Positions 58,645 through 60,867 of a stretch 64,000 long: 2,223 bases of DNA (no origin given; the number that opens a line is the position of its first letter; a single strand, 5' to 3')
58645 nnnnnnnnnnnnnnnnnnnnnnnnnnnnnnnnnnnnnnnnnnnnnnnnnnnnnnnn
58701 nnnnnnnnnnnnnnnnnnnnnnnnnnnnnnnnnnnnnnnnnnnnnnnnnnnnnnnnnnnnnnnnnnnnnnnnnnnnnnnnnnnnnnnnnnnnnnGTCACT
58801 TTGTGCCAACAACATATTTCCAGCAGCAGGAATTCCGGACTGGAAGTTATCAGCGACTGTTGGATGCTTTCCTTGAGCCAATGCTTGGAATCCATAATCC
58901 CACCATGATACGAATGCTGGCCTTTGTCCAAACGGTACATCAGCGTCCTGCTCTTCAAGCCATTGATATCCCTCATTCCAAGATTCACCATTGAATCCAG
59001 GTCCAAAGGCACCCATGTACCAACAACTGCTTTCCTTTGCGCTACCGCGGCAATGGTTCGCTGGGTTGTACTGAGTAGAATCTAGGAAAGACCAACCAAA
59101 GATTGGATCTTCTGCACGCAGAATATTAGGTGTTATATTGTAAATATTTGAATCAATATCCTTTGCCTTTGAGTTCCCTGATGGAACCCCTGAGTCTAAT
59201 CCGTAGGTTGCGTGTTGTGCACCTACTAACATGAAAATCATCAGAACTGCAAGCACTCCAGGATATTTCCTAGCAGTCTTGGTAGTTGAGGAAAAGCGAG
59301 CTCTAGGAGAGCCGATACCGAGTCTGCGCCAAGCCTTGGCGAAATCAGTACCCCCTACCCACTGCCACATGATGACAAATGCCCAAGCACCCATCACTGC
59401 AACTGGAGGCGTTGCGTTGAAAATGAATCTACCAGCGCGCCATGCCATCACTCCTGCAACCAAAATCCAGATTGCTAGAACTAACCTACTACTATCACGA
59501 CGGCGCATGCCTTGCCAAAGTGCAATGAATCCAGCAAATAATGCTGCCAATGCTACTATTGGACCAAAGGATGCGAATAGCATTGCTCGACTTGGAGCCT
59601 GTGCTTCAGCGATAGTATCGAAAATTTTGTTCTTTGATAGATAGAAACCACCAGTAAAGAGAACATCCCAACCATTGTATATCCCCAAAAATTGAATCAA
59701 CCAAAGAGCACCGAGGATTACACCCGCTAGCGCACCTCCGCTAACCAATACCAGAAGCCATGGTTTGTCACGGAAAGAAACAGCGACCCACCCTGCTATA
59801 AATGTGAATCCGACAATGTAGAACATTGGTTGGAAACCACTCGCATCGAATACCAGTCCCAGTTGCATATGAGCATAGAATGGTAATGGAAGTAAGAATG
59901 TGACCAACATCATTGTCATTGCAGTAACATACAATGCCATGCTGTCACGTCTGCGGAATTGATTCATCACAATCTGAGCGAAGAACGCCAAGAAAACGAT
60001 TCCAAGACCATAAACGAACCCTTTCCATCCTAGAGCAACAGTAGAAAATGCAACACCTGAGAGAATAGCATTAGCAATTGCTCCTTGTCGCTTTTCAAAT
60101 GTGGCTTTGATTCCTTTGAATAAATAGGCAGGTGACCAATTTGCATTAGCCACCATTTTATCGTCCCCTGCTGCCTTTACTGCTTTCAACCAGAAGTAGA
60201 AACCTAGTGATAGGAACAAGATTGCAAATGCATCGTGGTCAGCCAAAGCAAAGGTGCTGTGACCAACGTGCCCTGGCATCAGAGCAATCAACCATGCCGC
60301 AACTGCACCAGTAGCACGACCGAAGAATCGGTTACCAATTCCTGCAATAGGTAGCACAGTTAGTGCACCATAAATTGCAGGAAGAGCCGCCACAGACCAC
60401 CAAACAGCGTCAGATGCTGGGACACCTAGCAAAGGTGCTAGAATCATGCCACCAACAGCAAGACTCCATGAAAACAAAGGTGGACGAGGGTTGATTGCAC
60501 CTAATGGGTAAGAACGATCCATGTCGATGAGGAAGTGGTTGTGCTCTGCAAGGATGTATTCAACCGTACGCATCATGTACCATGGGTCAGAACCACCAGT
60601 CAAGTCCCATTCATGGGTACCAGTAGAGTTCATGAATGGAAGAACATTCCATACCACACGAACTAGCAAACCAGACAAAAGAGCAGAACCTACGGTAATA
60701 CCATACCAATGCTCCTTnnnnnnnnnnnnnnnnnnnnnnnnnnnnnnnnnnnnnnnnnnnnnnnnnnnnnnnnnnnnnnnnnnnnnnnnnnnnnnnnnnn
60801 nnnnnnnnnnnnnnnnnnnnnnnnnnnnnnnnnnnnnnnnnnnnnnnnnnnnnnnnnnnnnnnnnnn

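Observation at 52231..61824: A ~3200-residue AglB: complete oligosaccharyltransferase core inside a doubly anchored giant surface stalk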

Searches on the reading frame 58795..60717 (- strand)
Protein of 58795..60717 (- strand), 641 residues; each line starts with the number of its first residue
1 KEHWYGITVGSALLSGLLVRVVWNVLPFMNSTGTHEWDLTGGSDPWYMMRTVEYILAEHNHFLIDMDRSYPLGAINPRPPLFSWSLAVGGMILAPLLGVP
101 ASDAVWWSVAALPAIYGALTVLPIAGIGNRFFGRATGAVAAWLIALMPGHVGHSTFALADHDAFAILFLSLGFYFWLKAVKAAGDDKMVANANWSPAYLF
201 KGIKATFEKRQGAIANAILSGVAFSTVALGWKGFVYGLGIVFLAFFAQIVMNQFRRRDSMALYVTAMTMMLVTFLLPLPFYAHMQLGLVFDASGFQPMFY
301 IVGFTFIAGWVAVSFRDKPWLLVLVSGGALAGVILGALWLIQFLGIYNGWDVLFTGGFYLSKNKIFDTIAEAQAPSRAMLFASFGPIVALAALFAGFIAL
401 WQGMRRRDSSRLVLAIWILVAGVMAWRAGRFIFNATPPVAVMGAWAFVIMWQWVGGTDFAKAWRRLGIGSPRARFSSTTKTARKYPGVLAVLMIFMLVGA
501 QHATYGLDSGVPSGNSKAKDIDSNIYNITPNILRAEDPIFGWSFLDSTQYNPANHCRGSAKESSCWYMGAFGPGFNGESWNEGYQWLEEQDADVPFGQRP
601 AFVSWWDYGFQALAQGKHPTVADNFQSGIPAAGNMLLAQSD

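Call 35: search_protein_representatives(protein=window:58795-60717:-)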
Query: 641 residues. Proteins with E-value up to 0.001 (for the whole library): 870; up to 1e-10: 437; up to 1e-30: 228. The best 150 are listed.
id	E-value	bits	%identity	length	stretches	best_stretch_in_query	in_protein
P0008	0.0e+00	1183.5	79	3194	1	2-640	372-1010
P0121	1.8e-265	899.0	69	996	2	2-336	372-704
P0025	4.8e-250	848.0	58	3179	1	3-638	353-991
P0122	1.0e-245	833.8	58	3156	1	3-639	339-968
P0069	5.0e-240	814.9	57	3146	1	4-639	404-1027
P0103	1.4e-235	800.2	56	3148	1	4-639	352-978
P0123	1.0e-233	794.0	57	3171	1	2-640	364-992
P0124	1.2e-232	790.6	58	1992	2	2-592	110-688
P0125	3.2e-220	749.5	52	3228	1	3-640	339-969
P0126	1.3e-212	724.3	52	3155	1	2-641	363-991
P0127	3.1e-211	719.7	51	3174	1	2-640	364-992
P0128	4.7e-203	692.7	52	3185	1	2-640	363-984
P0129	1.9e-201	687.4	100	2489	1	340-641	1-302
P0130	2.0e-194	664.2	53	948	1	1-572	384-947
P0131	4.6e-165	567.2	58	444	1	12-451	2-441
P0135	6.2e-110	385.0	36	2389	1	33-639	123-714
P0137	5.8e-105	368.6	39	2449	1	27-640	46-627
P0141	3.1e-99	349.7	35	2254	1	18-641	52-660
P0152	1.0e-83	298.3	33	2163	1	2-640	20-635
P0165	1.0e-80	288.5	37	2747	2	3-447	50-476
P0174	4.1e-78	279.9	37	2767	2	30-452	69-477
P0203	2.6e-73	264.0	35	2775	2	4-453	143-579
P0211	2.1e-71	257.7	33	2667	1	39-640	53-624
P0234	3.4e-62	227.3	29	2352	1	38-640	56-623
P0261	1.2e-53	199.0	29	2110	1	39-640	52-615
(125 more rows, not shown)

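Call 36: list_cluster_members(proteins=[P0135, P0137, P0141, P0152, P0165, P0174, P0203, P0211, P0234, P0261])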
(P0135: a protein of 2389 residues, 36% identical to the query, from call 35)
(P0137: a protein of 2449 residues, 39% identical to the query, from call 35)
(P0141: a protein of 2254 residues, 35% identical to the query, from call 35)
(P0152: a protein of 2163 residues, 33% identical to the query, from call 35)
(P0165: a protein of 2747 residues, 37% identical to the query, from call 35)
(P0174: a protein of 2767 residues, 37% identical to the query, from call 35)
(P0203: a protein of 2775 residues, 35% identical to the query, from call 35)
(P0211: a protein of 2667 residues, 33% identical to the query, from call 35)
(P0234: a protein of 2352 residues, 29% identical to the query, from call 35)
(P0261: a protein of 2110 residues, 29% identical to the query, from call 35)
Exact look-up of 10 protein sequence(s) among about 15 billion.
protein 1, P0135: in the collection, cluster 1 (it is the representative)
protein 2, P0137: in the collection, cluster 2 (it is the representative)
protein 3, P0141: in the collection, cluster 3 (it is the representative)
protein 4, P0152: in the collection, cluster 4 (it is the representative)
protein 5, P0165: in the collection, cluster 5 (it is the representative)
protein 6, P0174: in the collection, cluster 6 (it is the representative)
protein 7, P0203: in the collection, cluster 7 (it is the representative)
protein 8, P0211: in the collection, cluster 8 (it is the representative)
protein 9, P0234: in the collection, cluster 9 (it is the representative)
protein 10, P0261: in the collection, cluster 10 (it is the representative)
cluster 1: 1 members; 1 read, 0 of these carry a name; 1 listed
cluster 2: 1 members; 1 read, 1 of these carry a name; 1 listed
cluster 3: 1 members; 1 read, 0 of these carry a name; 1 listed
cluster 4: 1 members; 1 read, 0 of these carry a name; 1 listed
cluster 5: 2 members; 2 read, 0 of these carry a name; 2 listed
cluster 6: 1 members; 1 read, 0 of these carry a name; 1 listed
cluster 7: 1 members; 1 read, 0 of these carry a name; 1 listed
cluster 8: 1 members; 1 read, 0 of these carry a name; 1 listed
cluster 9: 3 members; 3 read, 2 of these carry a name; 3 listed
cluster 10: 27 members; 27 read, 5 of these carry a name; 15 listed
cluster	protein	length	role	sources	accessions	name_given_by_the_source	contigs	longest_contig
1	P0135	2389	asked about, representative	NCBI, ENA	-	-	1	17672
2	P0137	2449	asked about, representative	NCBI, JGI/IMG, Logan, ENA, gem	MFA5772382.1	MAG: carboxypeptidase regulatory-like domain-containing protein [Thermoplasmata archaeon]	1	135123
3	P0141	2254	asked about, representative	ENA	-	-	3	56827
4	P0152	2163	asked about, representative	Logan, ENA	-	-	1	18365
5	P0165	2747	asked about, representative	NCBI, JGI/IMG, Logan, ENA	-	-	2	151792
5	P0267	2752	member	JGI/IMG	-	-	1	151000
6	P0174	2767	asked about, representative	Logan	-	-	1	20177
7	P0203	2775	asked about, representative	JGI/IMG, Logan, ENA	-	-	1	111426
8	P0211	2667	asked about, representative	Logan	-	-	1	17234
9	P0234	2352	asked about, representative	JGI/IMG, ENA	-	-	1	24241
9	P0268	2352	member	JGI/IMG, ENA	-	dolichyl-diphosphooligosaccharide--protein glycosyltransferase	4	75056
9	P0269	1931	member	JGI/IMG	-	hypothetical protein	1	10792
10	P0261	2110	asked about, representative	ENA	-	-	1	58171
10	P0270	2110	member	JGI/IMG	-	asparagine N-glycosylation enzyme membrane subunit Stt3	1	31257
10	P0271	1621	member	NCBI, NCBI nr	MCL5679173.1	MAG: glycosyltransferase family 39 protein, partial [Candidatus Thermoplasmatota archaeon] | glycosyltransferase family 39 protein [Candidatus Thermoplasmatota archaeon]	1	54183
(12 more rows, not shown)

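Call 59: find_homologous_proteins(query=P0137, max_evalue=1e-10)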
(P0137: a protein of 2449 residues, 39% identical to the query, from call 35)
Query P0137 (2449 aa): 439 proteins with E <= 1e-10 among 8000 candidates; the best 120 are listed.
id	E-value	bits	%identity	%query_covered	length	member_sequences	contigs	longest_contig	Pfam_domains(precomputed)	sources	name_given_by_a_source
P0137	0.0e+0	5572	100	100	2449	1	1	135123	PF13715.13,PF02516.21,PF13620.13,PF22904.4,PF17210.10,PF13231.13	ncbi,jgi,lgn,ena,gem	ncbi:MAG: carboxypeptidase regulatory-like domain-containing protein [Thermoplasmata archaeon]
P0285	0.0e+0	1122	32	94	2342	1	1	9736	PF11614.15,PF13715.13,PF02516.21,PF23194.2,PF17802.8,PF13620.13,PF09430.17,PF22904.4,PF17210.10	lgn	-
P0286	0.0e+0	1103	32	93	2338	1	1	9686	PF11614.15,PF13715.13,PF02516.21,PF23194.2,PF17802.8,PF13620.13,PF22904.4,PF17210.10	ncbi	-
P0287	0.0e+0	1097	32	95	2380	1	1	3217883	PF13715.13,PF02516.21,PF14686.13,PF23194.2,PF08308.18,PF13620.13,PF22904.4,PF17210.10,PF13231.13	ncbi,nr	ncbi:MAG: glycosyltransferase family 39 protein [Methanomassiliicoccales archaeon]|nr:MAG: glycosylt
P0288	0.0e+0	1062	32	94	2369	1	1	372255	PF11614.15,PF13715.13,PF02516.21,PF07210.19,PF17802.8,PF23193.2,PF13620.13,PF22904.4,PF17210.10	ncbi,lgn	-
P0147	0.0e+0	1061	30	94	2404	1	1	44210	PF13715.13,PF02516.21,PF23194.2,PF13620.13,PF09430.17,PF22904.4,PF17210.10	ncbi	-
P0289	0.0e+0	1040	34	79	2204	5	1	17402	PF13715.13,PF02516.21,PF11974.15,PF23194.2,PF13620.13,PF22904.4,PF17210.10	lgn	-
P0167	0.0e+0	1034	31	93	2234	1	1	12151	PF11614.15,PF13715.13,PF22627.1,PF02516.21,PF13620.13,PF10633.16,PF22904.4,PF17210.10,PF22544.3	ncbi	ncbi:MAG: STT3 domain-containing protein [Candidatus Thermoplasmatota archaeon]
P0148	4.4e-296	1004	36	69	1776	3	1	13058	PF22627.1,PF02516.21,PF23194.2,PF07210.19,PF17802.8,PF23193.2,PF13620.13,PF17210.10,PF13715.13,PF02369.23,PF11974.15,PF22904.4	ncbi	ncbi:MAG: carboxypeptidase regulatory-like domain-containing protein, partial [Thermoplasmata archae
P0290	2.3e-292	991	32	39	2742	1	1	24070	PF13715.13,PF22627.1,PF02516.21,PF23194.2,PF07705.18,PF13620.13,PF22904.4,PF17210.10,PF13231.13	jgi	-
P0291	3.2e-292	991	30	91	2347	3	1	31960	PF13715.13,PF22627.1,PF02516.21,PF23194.2,PF13620.13,PF10633.16,PF22904.4,PF17210.10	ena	-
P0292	2.5e-290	985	33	43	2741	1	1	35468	PF13715.13,PF22627.1,PF02516.21,PF23194.2,PF17802.8,PF07705.18,PF13620.13,PF22904.4,PF17210.10,PF13231.13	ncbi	-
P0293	6.1e-290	983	37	60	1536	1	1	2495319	PF13715.13,PF02516.21,PF17802.8,PF23193.2,PF13620.13,PF22904.4,PF17210.10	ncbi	ncbi:MAG: carboxypeptidase regulatory-like domain-containing protein, partial [Thermoplasmata archae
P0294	4.7e-289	980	30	90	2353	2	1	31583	PF13715.13,PF22627.1,PF02516.21,PF11974.15,PF14686.13,PF23194.2,PF08308.18,PF13620.13,PF22904.4,PF17210.10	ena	-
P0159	1.0e-287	976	29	92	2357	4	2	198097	PF13715.13,PF22627.1,PF02516.21,PF14686.13,PF17802.8,PF13620.13,PF10633.16,PF22904.4,PF17210.10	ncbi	ncbi:MAG: STT3 domain-containing protein [Thermoplasmata archaeon]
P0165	4.5e-279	947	33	41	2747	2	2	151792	PF13715.13,PF02516.21,PF23194.2,PF07705.18,PF13620.13,PF22904.4,PF17210.10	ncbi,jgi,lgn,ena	-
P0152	1.4e-275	936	34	64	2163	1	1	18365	PF13715.13,PF02516.21,PF07210.19,PF13620.13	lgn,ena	-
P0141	9.8e-273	926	32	88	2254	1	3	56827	PF13715.13,PF22627.1,PF02516.21,PF23194.2,PF17802.8,PF07705.18,PF13620.13,PF22904.4,PF17210.10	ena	-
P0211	2.5e-271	922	29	94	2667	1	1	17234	PF13715.13,PF22627.1,PF02516.21,PF14686.13,PF23194.2,PF08308.18,PF07705.18,PF13620.13,PF22904.4,PF17210.10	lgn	-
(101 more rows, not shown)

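Call 62: find_encoding_contigs(protein=P0137, flank=8000, max_places=1)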
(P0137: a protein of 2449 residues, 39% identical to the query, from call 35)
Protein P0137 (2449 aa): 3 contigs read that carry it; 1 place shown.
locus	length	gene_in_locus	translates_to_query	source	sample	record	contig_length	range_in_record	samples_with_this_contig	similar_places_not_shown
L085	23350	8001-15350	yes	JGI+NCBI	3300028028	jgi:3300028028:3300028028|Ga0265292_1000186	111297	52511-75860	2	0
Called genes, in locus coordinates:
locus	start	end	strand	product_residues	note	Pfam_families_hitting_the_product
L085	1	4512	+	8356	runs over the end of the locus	-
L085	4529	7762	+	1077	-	PF06832:BiPBP_C (faint), PF07679:I-set (faint), PF13895:Ig_2 (faint), PF13927:Ig_3 (faint), PF16820:PKD_3 (faint), PF17957:Big_7 (faint), PF18911:PKD_4 (faint), PF00801:PKD (faint)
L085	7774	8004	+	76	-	-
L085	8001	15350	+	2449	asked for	PF02516:STT3, PF13231:PMT_2 (weak), PF13620:CarboxypepD_reg, PF13715:CarbopepD_reg_2 (faint), PF13620:CarboxypepD_reg, PF17210:SdrD_B (weak), PF22904:NOMO1-like_2nd (weak)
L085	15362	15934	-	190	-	PF01949:Endo_dU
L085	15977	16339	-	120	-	PF01981:PTH2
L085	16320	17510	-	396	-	PF05621:TniB (weak), PF13191:AAA_16, PF01637:ATPase_2 (weak), PF05729:NACHT (weak), PF13401:AAA_22, PF00004:AAA, PF22703:Cdc6_lid, PF09079:WHD_Cdc6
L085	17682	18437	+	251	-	PF00149:Metallophos (weak)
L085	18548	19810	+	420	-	PF07969:Amidohydro_3, PF01979:Amidohydro_1, PF07969:Amidohydro_3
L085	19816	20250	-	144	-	PF00885:DMRL_synthase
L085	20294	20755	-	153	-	PF00885:DMRL_synthase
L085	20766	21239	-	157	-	PF01467:CTP_transf_like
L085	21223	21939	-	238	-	PF00926:DHBP_synthase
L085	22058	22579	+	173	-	PF09824:ArsR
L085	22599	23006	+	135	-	-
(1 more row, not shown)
